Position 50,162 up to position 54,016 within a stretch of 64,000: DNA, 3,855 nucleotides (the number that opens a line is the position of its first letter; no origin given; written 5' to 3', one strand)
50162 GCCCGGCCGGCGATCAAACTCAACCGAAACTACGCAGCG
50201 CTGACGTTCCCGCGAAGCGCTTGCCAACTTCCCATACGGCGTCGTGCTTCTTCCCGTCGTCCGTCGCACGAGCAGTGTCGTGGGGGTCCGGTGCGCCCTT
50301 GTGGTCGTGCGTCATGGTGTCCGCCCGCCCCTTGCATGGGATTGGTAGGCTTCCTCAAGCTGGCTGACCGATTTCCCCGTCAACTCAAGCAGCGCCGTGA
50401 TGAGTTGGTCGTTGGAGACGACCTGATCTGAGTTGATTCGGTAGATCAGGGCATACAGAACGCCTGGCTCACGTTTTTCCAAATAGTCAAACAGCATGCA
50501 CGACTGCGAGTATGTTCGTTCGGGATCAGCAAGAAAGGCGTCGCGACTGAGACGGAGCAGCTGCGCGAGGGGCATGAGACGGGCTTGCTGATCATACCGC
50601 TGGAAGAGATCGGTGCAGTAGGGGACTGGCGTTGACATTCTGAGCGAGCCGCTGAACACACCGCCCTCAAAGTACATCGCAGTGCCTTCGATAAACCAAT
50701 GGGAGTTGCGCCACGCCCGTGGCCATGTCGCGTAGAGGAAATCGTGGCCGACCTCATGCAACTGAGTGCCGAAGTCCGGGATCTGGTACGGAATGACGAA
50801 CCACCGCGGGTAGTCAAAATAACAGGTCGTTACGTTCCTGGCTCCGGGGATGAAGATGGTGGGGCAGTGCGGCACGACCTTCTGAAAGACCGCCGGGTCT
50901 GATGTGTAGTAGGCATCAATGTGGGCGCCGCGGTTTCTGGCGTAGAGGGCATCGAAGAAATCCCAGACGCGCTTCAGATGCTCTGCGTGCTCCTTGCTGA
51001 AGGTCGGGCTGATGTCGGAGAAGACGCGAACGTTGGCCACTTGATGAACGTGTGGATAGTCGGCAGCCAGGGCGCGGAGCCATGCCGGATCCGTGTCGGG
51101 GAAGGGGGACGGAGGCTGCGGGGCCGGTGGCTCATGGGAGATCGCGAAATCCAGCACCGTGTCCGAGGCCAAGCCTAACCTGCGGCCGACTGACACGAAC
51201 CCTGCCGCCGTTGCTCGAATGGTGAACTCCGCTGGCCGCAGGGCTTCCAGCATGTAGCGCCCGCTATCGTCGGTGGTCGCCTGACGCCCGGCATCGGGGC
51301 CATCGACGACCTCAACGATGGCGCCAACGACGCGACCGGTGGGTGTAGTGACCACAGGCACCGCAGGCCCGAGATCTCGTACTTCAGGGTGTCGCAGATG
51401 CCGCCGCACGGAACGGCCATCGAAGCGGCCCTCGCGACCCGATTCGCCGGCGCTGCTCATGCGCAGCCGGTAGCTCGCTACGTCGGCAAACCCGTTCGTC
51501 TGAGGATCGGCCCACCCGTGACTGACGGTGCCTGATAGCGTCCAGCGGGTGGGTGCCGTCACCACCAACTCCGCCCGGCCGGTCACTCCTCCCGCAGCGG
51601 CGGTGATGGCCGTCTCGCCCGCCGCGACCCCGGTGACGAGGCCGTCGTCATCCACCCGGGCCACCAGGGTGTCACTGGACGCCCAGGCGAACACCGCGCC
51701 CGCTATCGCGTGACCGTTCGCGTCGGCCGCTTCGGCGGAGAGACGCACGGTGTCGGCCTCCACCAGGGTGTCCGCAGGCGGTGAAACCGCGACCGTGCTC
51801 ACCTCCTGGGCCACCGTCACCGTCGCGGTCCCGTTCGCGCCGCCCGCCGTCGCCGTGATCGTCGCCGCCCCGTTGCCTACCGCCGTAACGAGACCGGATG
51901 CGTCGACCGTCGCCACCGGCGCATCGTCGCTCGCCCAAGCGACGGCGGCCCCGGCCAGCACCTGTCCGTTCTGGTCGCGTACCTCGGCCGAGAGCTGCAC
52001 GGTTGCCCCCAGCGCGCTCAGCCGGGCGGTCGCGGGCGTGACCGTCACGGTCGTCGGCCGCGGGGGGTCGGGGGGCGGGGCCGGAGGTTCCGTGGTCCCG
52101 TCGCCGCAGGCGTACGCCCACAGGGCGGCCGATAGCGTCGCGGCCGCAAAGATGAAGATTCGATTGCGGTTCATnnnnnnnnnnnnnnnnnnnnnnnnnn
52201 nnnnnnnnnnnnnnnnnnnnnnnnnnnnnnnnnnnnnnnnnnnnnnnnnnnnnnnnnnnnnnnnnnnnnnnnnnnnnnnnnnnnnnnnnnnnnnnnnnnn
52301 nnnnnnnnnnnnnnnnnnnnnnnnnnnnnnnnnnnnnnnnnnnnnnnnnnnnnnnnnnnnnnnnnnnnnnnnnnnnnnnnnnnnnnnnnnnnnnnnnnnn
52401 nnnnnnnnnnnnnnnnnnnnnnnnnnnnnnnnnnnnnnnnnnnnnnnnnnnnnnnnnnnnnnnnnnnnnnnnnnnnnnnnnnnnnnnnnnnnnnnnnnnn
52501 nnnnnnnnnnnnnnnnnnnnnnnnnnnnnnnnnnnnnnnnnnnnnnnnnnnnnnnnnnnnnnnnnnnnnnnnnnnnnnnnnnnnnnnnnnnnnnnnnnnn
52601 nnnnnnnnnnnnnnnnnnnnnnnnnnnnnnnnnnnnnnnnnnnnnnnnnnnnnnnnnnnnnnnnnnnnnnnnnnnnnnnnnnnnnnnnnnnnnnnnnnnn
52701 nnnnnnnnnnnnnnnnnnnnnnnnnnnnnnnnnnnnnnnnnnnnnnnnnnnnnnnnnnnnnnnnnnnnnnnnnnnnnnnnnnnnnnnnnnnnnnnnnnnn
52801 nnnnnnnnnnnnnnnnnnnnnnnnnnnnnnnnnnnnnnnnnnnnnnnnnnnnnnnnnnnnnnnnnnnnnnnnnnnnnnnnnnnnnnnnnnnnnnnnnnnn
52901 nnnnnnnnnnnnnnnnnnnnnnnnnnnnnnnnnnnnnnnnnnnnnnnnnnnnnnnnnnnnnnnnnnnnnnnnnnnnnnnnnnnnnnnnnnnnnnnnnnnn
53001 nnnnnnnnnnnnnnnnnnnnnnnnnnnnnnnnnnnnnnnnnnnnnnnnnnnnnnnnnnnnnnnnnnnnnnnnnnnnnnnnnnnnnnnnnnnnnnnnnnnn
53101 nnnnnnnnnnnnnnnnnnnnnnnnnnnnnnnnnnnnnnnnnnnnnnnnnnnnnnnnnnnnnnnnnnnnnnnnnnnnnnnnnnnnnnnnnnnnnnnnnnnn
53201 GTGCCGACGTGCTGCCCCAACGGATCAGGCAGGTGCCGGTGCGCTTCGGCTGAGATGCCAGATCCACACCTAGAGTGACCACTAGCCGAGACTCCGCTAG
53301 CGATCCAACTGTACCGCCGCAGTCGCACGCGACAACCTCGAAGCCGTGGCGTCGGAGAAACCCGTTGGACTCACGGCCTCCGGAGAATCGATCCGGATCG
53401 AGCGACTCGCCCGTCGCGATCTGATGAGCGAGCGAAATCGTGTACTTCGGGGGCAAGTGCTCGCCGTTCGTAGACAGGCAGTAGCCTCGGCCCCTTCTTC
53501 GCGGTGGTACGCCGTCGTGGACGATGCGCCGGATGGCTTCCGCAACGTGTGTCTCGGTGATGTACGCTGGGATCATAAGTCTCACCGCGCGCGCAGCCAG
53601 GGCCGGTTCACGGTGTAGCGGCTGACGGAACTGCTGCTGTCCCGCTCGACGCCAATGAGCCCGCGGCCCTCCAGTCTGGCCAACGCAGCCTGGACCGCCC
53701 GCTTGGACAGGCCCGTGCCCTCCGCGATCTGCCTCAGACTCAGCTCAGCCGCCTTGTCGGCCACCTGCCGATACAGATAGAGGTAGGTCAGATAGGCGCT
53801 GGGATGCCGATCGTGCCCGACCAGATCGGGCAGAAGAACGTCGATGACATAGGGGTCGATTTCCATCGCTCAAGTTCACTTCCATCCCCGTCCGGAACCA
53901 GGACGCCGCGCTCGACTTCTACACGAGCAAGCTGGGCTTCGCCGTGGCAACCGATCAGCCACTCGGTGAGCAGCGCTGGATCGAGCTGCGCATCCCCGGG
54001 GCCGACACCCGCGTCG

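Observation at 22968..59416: Massive local expansion of a secreted GEGPGE(F/V) beta-propeller lipoprotein family: 8 intact genes and at least 6 fragments in 37 kb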

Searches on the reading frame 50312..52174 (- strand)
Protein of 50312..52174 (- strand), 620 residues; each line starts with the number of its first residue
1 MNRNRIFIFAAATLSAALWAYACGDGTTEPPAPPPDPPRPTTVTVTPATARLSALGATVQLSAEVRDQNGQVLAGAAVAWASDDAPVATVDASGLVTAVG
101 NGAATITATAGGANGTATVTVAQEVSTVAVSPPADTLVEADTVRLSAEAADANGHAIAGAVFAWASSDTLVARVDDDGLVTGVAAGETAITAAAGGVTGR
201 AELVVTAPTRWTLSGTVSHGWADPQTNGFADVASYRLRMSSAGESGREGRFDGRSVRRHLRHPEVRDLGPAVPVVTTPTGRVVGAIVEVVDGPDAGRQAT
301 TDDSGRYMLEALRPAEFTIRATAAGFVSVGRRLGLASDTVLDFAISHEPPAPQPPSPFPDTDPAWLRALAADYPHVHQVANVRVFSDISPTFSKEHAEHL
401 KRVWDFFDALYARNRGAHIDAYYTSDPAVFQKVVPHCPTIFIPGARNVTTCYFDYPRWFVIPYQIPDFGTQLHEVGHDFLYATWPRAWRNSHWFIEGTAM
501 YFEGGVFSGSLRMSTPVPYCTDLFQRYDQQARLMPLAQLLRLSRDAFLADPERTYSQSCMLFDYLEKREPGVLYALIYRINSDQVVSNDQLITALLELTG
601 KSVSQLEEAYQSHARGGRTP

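Call 13: search_protein_families(library=pfam, proteins=[window:50312-52174:-], max_evalue=0.01)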
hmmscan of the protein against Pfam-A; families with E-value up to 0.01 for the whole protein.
window:50312-52174:- (620 aa): 5 families
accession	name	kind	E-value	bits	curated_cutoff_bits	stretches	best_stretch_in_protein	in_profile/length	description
PF02368.24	Big_2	-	2.2e-22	79.2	22.8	2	41-121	3-79/79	Bacterial Ig-like domain (group 2)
PF13620.12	CarboxypepD_reg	-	3.8e-10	40.4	32.3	1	275-344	6-80/82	Carboxypeptidase regulatory-like domain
PF22359.2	Big-like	-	1.6e-06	28.6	27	1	79-121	4-46/48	Bacterial Ig-like domain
PF02369.22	Big_1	-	8.9e-05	23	34.9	1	57-122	17-79/93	Bacterial Ig-like domain (group 1)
PF13715.12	CarbopepD_reg_2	-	0.00051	20.4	32.2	1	295-345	24-74/88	CarboxypepD_reg-like domain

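Call 56: search_protein_families(library=padloc, proteins=[window:50312-52174:-], max_evalue=0.001)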
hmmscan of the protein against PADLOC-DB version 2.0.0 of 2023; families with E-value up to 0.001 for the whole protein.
window:50312-52174:- (620 aa): 0 families

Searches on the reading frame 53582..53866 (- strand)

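Call 13: search_protein_families(library=pfam, proteins=[window:53582-53866:-], max_evalue=0.01)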
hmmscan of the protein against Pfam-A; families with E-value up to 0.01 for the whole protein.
window:53582-53866:- (94 aa): 12 families
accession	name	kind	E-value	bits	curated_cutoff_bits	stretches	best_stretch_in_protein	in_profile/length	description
PF12802.13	MarR_2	-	2e-06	28.3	27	1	39-76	18-55/61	MarR family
PF13412.12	HTH_24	-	2e-05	24.5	21.9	1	38-71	14-47/48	Winged helix-turn-helix DNA-binding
PF13730.12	HTH_36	-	5.2e-05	23.4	25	1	23-71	6-55/55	Helix-turn-helix domain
PF09339.16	HTH_IclR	-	0.0003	20.9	22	1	35-71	12-48/52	IclR helix-turn-helix domain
PF01978.25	TrmB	-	0.00053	20.2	25.6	1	39-81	20-59/68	Sugar-specific transcriptional regulator TrmB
PF00392.27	GntR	-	0.001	19.1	27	1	41-79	23-62/64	Bacterial regulatory proteins, gntR family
PF07848.18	PaaX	-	0.0032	18.1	24.8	1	43-80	25-62/70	PaaX-like protein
PF01047.28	MarR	-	0.0046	17.2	24.6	1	41-77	17-53/59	MarR family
PF25212.1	HVO_A0114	-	0.0062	16.7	27.6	1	38-79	33-74/84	HVO_A0114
PF08279.18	HTH_11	-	0.007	16.7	25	1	40-69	15-43/55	HTH domain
PF13404.12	HTH_AsnC-type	-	0.0073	16.5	27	0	40-66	16-42/42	AsnC-type helix-turn-helix domain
PF13545.12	HTH_Crp_2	-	0.0077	16.6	27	0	40-72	21-53/70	Crp-like helix-turn-helix domain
